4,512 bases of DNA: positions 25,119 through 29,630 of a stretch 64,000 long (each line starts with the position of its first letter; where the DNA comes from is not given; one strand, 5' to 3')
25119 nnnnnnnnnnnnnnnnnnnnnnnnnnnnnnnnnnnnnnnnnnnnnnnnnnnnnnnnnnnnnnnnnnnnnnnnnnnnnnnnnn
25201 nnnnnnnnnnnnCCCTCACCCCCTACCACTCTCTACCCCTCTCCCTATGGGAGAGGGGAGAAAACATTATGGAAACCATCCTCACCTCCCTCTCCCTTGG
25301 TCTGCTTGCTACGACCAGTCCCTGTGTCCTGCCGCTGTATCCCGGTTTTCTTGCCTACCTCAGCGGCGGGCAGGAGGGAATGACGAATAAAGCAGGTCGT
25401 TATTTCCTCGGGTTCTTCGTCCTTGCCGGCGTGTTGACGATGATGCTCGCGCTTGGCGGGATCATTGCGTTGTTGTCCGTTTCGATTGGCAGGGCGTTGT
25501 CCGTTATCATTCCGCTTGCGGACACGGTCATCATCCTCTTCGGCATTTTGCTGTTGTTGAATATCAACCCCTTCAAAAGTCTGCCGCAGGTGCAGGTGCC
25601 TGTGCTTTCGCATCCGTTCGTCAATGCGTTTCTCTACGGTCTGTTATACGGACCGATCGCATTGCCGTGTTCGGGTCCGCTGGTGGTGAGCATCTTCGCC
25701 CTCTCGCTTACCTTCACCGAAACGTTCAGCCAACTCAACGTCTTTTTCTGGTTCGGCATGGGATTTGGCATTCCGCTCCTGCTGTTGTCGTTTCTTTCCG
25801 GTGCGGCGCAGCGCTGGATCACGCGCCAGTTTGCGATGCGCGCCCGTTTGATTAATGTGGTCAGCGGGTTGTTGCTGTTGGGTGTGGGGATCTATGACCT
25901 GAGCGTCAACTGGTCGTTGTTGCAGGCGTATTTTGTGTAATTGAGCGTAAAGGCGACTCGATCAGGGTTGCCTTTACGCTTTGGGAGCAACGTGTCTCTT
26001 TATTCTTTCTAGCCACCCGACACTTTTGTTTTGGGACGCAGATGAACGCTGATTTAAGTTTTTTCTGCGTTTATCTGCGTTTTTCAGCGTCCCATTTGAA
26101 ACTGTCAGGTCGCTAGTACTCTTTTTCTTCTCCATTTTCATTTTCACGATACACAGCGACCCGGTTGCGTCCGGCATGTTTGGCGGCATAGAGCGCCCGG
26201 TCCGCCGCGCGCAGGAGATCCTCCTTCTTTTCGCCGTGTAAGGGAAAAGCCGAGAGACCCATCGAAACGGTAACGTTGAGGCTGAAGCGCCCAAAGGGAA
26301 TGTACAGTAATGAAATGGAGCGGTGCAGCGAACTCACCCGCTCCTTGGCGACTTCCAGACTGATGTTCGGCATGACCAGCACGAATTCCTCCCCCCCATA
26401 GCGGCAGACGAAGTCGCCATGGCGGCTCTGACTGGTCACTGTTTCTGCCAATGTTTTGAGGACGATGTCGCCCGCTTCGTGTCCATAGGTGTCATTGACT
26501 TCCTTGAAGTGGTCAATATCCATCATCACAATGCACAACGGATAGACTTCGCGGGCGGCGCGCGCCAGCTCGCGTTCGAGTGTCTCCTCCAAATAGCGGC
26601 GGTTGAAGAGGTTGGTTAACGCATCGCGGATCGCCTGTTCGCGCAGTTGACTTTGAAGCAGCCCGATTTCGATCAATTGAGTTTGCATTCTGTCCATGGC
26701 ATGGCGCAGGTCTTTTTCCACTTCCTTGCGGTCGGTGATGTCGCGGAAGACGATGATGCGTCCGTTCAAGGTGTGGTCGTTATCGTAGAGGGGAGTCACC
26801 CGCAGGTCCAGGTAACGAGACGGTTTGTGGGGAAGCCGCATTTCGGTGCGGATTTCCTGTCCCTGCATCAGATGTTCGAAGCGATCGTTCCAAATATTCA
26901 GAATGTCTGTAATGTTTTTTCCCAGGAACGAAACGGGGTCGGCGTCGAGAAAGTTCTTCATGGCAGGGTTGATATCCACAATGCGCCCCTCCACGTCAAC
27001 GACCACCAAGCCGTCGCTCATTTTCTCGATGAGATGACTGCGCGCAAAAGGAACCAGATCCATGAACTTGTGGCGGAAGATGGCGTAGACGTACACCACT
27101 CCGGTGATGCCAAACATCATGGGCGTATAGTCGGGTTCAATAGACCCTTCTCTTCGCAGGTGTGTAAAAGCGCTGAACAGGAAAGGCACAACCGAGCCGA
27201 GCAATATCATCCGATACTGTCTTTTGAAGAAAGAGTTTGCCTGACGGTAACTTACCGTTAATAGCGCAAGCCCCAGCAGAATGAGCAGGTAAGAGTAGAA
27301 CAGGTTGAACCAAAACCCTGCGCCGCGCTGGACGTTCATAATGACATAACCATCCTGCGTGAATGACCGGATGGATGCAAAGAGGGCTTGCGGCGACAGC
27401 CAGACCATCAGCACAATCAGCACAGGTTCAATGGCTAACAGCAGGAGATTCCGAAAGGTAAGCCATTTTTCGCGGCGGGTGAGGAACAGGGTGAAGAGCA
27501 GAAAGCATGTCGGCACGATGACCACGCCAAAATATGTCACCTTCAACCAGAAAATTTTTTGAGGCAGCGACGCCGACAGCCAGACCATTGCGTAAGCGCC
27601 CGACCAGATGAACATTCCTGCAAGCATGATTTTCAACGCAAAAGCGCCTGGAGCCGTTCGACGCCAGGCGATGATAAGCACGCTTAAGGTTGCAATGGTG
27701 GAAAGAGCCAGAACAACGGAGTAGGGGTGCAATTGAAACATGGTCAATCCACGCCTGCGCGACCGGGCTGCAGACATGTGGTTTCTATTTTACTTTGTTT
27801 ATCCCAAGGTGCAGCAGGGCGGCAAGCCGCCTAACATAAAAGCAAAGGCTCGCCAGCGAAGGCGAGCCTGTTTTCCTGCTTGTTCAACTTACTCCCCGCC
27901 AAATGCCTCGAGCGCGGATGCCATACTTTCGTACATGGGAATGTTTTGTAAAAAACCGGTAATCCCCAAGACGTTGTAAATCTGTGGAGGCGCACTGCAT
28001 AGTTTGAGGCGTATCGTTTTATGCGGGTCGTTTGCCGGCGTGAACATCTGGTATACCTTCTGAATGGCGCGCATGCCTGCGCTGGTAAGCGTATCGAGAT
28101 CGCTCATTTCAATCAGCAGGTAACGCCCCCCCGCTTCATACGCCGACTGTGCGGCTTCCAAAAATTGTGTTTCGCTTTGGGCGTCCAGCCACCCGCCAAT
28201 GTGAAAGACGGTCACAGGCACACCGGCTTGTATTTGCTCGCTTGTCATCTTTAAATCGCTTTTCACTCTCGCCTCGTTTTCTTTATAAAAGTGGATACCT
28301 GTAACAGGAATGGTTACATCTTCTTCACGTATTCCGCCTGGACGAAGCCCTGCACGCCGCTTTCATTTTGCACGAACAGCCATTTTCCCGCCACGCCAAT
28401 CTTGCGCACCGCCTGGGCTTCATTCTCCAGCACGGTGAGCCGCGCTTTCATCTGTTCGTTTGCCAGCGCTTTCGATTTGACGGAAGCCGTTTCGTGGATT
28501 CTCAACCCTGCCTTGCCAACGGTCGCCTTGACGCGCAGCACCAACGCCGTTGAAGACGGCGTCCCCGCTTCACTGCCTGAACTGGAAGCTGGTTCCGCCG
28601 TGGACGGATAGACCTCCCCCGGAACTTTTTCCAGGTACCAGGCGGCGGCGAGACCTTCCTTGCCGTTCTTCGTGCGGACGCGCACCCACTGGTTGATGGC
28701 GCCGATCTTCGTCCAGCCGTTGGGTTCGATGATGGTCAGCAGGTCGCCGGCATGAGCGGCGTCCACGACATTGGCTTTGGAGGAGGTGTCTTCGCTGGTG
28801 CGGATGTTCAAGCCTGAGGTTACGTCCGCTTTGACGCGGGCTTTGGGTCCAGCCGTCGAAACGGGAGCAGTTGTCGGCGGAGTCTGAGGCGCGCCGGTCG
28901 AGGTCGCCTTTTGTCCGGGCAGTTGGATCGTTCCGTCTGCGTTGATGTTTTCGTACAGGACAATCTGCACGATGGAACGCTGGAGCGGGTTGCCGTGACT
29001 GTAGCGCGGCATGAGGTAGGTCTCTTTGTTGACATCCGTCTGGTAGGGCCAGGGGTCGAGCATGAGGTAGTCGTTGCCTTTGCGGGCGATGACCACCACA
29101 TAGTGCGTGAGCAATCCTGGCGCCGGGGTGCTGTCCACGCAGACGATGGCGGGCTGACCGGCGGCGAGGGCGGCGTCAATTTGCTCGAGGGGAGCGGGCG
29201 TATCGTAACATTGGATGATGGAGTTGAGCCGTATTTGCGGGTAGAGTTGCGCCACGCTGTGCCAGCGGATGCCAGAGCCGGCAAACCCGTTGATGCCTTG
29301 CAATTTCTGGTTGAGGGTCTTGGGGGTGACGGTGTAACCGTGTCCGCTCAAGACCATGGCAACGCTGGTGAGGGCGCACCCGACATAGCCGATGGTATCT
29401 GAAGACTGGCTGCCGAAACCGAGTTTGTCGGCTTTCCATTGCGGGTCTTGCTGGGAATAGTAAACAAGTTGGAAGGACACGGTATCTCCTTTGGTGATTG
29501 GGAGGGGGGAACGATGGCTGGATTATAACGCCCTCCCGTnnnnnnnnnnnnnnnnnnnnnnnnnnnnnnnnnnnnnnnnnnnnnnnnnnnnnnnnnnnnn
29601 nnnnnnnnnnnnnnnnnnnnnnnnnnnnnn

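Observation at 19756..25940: Candidate methionine-based oxidant defence module: MsrPQ, redoxin, two-component system, Met-rich thioredoxin lipoprotein and CcdA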

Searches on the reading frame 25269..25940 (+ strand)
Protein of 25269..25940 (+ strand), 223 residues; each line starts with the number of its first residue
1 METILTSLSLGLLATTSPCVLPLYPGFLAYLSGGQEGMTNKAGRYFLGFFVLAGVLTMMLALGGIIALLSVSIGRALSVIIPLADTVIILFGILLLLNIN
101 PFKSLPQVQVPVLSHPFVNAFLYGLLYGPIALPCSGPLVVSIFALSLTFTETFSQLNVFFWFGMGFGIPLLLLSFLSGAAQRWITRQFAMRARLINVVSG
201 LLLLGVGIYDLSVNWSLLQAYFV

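Call 3: search_protein_families(library=pfam, proteins=[window:25269-25940:+], max_evalue=0.01)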
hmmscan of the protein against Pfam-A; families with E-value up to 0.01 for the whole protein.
window:25269-25940:+ (223 aa): 1 family
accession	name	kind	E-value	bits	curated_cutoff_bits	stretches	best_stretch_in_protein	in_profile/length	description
PF02683.22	DsbD_TM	-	3.7e-09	36.7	27.1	1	3-209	4-213/219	Cytochrome C biogenesis protein transmembrane domain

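Call 4: search_protein_families(library=ncbifam, proteins=[window:25269-25940:+], max_evalue=0.01)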
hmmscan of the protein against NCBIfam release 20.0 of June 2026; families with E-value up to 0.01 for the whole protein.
window:25269-25940:+ (223 aa): 1 family
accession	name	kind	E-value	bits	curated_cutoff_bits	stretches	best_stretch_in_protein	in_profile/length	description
NF045694.1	seleno_TsoB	exception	1.1e-09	37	805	1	3-182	184-364/572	rhodanese/DsbD fusion-like selenoprotein TsoB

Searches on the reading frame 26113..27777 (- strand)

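Call 3: search_protein_families(library=pfam, proteins=[window:26113-27777:-], max_evalue=0.01)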
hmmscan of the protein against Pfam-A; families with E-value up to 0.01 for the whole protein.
window:26113-27777:- (554 aa): 10 families
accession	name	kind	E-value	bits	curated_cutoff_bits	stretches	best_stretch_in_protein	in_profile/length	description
PF16927.11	HisKA_7TM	-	4.2e-48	164.6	28.6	1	23-243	2-224/224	N-terminal 7TM region of histidine kinase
PF00990.26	GGDEF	-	1.3e-47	162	23.8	1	382-539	1-161/161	Diguanylate cyclase, GGDEF domain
PF13426.13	PAS_9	-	1.5e-11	44.9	27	1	254-349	1-103/103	PAS domain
PF08448.16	PAS_4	-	1.3e-09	38.7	23.1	1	251-352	2-110/110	PAS fold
PF00989.32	PAS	-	5.3e-09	36.5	22.6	1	247-347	4-113/113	PAS fold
PF13188.13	PAS_8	-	1.6e-05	25.1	21.8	1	249-303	6-57/65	PAS domain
PF12860.13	PAS_7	-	2.3e-05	24.9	27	1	250-354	1-114/115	PAS fold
PF24820.1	Diguanyl_cycl_sensor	-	0.00013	22.3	28.1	1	249-317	1-72/109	Diguanylate cyclase-like sensor domain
PF13596.12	PAS_10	-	0.0012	19.9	22.1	1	250-348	5-106/106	PAS domain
PF24898.2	GGDEF_GdpP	-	0.0077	16.9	30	0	420-548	2-124/126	Cyclic-di-AMP phosphodiesterase GdpP-like, GGDEF domain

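Call 4: search_protein_families(library=ncbifam, proteins=[window:26113-27777:-], max_evalue=0.01)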
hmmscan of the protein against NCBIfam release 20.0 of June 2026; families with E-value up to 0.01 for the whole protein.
window:26113-27777:- (554 aa): 33 families (the best 25 are shown)
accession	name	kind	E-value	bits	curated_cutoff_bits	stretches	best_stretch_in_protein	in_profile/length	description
TIGR00254.1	GGDEF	domain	2.8e-54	183.3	37.4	1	378-542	1-166/168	diguanylate cyclase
NF038266.1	diguan_SiaD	equivalog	1.5e-51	175.2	290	1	361-540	76-252/252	biofilm regulation diguanylate cyclase SiaD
NF007135.0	PRK09581.1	equivalog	1.9e-49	168.7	474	1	379-542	289-454/457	PleD family two-component system response regulator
NF007380.0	PRK09894.1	equivalog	5.6e-49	167.1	256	1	359-547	108-291/296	diguanylate cyclase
NF047654.1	DiguCycDgcRLepto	equivalog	8.5e-47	159.5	500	1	370-540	121-293/295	diguanylate cyclase DgcR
NF041606.1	dguan_cyc_DgcA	equivalog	3.3e-44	151.2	370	1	329-542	127-338/340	diguanylate cyclase DgcA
NF007423.1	PRK09966.1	equivalog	1.1e-38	133.2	325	1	346-533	203-390/390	diguanylate cyclase DgcN/YfiN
NF007298.0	PRK09776.1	equivalog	3.8e-38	131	1135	1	374-549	676-851/1111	diguanylate cyclase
NF051473.1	DigCycDgcsShew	equivalog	2.1e-35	122.5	400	1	368-541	121-289/291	diguanylate cyclase DgcS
NF011955.1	PRK15426.1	equivalog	6.5e-34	117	408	1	372-542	388-560/564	cellulose biosynthesis regulator diguanylate cyclase DgcQ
NF045675.1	PhdiestaseDibA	equivalog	1.3e-33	116.3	980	1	375-546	196-367/623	phosphodiesterase DibA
NF007599.0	PRK10245.1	equivalog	3e-29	101.6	402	1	376-542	204-369/371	diguanylate cyclase AdrA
NF007474.0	PRK10060.1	equivalog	3.3e-29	101.6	782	1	373-550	228-402/663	cyclic di-GMP phosphodiesterase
NF040885.1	diguan_DgcJ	equivalog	1.9e-26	92.9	500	1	376-538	335-491/493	diguanylate cyclase DgcJ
NF053781.1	cdiGMPphdstlr2612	equivalog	1.5e-24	85.8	1600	1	249-544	720-1003/1268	Tlr1612 family c-di-GMP phosphodiesterase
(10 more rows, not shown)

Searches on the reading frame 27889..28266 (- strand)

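Call 53: search_protein_families(library=pfam, proteins=[window:27889-28266:-], max_evalue=0.001)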
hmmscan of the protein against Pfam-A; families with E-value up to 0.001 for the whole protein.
window:27889-28266:- (125 aa): 1 family
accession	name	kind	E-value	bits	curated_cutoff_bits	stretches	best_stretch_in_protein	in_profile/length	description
PF01740.26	STAS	-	9.8e-12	45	22.6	1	18-118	10-106/106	STAS domain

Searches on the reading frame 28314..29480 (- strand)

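Call 53: search_protein_families(library=pfam, proteins=[window:28314-29480:-], max_evalue=0.001)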
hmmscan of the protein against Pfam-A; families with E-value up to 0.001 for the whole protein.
window:28314-29480:- (388 aa): 2 families
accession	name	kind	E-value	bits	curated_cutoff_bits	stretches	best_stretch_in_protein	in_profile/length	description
PF08239.17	SH3_3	-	1.3e-09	38.5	27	1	222-284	1-54/54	Bacterial SH3 domain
PF13529.12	Peptidase_C39_2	-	6.1e-08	33.8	24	1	7-144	5-143/143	Peptidase_C39 like family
